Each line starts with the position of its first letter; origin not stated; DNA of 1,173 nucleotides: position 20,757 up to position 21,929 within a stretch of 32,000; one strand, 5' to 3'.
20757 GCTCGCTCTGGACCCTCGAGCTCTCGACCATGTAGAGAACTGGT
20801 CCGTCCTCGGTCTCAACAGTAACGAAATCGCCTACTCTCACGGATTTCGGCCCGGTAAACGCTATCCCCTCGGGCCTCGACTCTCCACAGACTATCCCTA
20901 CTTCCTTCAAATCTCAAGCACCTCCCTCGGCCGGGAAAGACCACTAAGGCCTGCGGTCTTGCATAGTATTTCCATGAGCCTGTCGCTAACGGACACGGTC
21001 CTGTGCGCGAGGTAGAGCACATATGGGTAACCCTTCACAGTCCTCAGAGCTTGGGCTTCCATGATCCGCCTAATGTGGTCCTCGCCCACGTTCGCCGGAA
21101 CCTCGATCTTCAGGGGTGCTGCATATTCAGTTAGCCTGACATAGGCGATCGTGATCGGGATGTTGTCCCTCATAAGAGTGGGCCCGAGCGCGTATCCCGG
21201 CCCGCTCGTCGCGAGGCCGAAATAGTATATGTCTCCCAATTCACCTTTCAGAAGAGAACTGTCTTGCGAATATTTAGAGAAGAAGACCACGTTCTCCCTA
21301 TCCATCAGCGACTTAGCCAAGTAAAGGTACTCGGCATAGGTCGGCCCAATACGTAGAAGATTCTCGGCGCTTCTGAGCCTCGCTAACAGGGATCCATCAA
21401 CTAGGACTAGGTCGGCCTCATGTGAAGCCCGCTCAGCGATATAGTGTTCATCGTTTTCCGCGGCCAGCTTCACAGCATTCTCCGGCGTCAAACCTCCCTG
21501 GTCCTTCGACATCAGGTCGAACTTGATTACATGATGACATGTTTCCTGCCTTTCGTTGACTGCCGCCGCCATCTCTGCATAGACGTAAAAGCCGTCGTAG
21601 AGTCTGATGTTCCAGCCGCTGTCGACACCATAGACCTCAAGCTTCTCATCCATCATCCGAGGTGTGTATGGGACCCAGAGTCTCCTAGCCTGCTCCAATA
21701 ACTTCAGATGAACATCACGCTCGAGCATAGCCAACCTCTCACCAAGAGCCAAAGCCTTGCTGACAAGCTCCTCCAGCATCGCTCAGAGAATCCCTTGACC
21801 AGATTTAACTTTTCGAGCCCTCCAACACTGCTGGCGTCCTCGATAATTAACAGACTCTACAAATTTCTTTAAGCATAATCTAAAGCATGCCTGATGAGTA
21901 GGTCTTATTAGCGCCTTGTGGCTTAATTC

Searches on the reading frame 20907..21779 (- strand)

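Call 30: search_protein_families(library=ncbifam, proteins=[window:20907-21779:-], max_evalue=0.001)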
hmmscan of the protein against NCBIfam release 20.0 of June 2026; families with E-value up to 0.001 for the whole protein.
window:20907-21779:- (290 aa): 1 family
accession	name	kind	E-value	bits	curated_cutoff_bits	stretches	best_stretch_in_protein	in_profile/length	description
NF041033.1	NurA_Sulf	equivalog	1.2e-19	70.8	400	2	161-267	186-306/331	DNA double-strand break repair nuclease NurA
